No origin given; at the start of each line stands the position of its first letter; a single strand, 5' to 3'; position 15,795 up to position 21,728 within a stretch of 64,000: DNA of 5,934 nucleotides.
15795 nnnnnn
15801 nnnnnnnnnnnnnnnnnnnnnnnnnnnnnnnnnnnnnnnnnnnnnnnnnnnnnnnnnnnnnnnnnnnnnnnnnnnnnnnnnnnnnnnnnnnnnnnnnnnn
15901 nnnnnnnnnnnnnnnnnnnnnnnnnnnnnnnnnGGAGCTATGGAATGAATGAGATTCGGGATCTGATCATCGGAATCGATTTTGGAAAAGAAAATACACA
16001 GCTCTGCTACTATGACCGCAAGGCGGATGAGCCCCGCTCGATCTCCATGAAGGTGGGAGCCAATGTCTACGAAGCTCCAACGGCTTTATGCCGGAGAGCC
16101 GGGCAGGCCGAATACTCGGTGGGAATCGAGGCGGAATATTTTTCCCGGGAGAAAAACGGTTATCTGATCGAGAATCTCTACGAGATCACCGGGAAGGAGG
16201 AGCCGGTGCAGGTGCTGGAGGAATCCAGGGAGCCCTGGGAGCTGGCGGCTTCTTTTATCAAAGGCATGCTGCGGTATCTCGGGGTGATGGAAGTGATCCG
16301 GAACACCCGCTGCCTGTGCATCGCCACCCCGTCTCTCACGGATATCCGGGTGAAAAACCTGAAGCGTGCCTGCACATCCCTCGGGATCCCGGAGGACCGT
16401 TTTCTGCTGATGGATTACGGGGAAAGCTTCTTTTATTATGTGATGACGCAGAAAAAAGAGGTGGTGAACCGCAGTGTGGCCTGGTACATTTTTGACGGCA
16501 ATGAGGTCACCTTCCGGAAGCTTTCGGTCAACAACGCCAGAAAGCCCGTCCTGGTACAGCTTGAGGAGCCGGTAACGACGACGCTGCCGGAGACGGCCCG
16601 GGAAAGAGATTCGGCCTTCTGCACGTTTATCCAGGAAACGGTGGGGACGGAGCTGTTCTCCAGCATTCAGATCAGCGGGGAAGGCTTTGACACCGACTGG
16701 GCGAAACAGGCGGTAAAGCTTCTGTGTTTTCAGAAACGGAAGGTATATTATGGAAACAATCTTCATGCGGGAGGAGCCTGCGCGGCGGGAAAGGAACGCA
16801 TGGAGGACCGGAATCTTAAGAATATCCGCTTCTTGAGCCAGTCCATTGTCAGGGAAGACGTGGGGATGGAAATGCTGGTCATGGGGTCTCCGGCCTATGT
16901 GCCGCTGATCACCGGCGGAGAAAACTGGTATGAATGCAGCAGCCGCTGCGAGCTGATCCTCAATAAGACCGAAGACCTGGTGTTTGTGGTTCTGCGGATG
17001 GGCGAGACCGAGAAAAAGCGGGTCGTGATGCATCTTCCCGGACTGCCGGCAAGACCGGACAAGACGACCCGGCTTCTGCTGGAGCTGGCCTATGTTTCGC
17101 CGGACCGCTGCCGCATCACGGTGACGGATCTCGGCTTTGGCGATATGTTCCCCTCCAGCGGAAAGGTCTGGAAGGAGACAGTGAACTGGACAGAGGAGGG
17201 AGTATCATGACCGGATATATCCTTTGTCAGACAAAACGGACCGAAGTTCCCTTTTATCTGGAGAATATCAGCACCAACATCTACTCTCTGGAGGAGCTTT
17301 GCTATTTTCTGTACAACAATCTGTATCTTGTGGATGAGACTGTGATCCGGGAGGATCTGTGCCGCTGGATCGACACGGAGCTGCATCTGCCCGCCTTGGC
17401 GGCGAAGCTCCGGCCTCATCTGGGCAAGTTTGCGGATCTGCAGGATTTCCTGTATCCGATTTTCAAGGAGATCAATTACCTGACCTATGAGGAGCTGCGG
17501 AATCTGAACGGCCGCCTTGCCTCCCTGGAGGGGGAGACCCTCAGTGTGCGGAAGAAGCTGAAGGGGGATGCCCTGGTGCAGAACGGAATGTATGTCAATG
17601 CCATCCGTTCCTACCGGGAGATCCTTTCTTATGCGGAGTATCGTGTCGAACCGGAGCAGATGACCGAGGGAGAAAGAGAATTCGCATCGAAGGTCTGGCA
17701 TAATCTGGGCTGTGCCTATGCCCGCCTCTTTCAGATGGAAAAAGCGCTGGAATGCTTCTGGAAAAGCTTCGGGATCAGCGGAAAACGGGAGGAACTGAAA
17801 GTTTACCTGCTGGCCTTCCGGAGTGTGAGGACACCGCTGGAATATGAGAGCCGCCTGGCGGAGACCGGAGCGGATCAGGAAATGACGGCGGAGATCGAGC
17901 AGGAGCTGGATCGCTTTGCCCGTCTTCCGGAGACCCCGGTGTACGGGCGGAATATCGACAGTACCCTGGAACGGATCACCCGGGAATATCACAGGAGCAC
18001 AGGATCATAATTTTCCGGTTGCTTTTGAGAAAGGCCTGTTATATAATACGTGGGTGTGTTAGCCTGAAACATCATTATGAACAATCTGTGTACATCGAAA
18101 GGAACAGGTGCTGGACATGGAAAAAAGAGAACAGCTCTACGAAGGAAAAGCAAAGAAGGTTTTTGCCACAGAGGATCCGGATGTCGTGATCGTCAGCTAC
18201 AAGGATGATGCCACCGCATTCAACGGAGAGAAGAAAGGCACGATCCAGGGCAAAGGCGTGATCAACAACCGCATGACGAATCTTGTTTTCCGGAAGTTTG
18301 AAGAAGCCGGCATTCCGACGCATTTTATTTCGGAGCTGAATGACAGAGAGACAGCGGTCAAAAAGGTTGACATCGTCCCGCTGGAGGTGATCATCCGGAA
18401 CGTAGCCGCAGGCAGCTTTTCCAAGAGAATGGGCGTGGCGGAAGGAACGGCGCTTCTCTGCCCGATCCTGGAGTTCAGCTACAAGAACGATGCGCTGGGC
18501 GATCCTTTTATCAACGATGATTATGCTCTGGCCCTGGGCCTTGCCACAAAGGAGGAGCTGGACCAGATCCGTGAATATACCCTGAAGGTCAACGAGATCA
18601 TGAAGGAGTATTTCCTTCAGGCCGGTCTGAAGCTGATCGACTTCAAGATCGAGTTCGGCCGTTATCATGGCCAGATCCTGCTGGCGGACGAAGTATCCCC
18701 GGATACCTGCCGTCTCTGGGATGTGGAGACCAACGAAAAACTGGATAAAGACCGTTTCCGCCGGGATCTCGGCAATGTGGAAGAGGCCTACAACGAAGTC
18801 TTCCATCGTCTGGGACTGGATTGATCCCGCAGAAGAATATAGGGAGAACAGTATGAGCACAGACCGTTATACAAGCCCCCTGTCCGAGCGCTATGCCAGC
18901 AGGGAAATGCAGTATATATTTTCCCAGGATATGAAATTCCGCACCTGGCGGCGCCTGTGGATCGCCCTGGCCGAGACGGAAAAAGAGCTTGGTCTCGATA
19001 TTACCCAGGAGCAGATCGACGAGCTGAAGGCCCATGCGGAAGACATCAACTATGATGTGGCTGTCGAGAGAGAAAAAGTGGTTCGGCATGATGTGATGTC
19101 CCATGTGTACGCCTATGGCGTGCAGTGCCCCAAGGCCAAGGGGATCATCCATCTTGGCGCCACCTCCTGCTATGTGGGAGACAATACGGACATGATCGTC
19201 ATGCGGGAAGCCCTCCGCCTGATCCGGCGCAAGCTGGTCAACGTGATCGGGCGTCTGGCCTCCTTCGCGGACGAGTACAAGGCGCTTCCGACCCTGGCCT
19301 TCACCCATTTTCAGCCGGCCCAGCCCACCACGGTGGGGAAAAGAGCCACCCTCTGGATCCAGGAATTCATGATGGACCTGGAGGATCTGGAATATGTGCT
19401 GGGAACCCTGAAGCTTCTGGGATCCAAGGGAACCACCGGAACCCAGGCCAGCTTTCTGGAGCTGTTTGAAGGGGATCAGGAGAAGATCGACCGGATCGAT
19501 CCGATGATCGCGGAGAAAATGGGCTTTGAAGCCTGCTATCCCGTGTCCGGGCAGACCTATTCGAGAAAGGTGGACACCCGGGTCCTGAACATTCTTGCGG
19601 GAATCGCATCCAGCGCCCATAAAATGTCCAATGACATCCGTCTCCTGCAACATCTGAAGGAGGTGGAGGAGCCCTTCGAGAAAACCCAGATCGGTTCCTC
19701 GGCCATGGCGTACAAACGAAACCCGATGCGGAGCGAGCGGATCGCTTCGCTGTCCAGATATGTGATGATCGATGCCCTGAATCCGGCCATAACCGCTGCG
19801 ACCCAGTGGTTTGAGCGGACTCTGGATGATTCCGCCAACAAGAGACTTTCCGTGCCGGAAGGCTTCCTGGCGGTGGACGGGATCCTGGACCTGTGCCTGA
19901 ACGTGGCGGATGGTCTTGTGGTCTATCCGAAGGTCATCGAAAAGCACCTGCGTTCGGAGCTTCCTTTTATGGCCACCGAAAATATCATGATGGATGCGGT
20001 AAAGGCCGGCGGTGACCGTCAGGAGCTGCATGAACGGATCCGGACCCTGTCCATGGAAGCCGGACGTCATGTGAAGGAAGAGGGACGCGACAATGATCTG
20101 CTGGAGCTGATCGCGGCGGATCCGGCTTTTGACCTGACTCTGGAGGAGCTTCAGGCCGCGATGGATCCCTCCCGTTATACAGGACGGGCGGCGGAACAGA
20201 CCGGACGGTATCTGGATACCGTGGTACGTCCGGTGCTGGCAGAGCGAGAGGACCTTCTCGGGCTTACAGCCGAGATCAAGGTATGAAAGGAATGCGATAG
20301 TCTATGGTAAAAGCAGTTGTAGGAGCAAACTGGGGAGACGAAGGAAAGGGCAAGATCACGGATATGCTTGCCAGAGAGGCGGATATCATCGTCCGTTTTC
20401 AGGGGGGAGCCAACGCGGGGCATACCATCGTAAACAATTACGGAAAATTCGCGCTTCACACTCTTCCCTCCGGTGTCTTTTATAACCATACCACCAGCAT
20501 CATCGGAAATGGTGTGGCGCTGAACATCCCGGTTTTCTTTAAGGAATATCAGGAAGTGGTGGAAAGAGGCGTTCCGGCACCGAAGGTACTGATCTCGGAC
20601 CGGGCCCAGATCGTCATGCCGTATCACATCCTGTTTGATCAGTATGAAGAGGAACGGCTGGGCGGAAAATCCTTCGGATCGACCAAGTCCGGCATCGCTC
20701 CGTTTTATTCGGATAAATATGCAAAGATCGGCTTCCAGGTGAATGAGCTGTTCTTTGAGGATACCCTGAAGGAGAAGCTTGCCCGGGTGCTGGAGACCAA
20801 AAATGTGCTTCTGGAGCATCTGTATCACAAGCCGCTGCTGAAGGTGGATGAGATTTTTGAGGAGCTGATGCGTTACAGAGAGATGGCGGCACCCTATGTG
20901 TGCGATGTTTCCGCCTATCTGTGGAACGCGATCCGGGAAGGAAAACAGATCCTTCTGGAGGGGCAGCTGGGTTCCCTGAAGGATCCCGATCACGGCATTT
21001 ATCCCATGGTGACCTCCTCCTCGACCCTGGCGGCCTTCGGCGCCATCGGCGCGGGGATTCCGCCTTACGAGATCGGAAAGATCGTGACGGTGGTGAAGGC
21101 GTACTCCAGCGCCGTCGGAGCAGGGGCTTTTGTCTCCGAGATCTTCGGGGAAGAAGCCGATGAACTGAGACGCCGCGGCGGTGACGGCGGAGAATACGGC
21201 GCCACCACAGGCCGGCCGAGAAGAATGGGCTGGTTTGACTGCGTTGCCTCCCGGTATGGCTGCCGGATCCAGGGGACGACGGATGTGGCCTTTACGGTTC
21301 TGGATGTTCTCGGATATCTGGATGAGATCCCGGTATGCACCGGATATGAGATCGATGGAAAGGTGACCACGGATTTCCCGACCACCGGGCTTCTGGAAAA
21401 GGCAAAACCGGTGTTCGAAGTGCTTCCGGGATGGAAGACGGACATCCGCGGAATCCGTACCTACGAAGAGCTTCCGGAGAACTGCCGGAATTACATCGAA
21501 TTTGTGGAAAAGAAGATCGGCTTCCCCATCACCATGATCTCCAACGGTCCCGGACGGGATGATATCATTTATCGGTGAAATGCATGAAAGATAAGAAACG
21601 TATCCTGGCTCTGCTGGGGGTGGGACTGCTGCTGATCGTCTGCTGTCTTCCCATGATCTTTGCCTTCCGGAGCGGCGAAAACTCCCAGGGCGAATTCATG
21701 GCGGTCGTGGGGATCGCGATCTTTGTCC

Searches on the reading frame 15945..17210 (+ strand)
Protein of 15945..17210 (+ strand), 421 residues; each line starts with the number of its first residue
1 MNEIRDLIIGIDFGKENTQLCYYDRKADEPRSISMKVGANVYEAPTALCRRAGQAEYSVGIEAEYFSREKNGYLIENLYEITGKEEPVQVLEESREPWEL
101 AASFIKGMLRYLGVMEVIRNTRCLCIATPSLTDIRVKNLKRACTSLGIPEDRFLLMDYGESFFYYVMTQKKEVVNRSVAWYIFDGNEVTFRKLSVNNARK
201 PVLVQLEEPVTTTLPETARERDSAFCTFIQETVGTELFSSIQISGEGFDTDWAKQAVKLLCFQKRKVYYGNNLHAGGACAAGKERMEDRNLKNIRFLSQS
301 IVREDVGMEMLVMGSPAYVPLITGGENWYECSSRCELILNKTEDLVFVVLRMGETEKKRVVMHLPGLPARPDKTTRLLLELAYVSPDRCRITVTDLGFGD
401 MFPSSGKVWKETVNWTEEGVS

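Call 16: search_protein_families(library=pfam, proteins=[window:15945-17210:+], max_evalue=0.001)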
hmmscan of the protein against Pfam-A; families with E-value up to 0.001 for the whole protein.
window:15945-17210:+ (421 aa): 1 family
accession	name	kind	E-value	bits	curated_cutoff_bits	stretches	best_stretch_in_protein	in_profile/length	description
PF18980.5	DUF5716_C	-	4.2e-93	312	34.7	1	124-415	2-296/296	Family of unknown function (DUF5716) C-terminal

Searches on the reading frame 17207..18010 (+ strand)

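Call 16: search_protein_families(library=pfam, proteins=[window:17207-18010:+], max_evalue=0.001)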
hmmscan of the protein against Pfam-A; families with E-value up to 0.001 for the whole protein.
window:17207-18010:+ (267 aa): 3 families
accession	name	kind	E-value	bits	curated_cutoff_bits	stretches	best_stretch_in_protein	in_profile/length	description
PF00515.34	TPR_1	-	9.4e-08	32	27.8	1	162-186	2-26/34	Tetratricopeptide repeat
PF07719.23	TPR_2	-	6.3e-07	29.5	27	0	162-184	2-24/34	Tetratricopeptide repeat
PF13181.12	TPR_8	-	3.2e-06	27.3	25.7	0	162-187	2-27/34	Tetratricopeptide repeat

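Call 19: search_protein_families(library=ncbifam, proteins=[window:17207-18010:+], max_evalue=0.001)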
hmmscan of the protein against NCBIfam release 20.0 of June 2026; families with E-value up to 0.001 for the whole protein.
window:17207-18010:+ (267 aa): 0 families

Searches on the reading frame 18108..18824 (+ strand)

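Call 16: search_protein_families(library=pfam, proteins=[window:18108-18824:+], max_evalue=0.001)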
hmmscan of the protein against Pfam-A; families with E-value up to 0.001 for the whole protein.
window:18108-18824:+ (238 aa): 1 family
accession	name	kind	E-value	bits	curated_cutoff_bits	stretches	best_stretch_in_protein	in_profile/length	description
PF01259.24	SAICAR_synt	-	1.5e-91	306.8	20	1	9-234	1-232/233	SAICAR synthetase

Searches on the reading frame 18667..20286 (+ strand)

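Call 16: search_protein_families(library=pfam, proteins=[window:18667-20286:+], max_evalue=0.001)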
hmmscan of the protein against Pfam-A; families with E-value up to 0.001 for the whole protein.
window:18667-20286:+ (539 aa): 2 families
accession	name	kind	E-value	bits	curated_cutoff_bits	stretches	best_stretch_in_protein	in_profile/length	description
PF10397.14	ADSL_C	-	2.9e-24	85.6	32.7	1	433-514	1-78/79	Adenylosuccinate lyase C-terminus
PF00206.25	Lyase_1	-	6e-22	78.9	27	1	114-367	66-311/312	Lyase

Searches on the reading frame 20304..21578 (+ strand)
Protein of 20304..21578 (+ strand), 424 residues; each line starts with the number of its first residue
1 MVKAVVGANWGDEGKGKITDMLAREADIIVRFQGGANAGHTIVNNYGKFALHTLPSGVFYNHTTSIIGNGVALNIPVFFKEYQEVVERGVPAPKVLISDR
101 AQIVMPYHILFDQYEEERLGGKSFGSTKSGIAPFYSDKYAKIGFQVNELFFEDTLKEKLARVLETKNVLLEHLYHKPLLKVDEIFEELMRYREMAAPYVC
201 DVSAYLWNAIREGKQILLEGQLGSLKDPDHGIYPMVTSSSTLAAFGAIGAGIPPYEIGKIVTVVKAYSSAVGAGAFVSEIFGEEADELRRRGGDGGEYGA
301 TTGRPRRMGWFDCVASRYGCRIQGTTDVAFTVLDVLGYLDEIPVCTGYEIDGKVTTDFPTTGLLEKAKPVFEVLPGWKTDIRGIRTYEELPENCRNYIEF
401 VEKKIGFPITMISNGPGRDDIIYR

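Call 16: search_protein_families(library=pfam, proteins=[window:20304-21578:+], max_evalue=0.001)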
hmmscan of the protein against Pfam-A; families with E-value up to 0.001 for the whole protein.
window:20304-21578:+ (424 aa): 1 family
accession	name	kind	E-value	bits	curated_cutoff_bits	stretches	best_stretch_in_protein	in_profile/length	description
PF00709.27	Adenylsucc_synt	-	1.2e-163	545.2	27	1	4-422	1-416/416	Adenylosuccinate synthetase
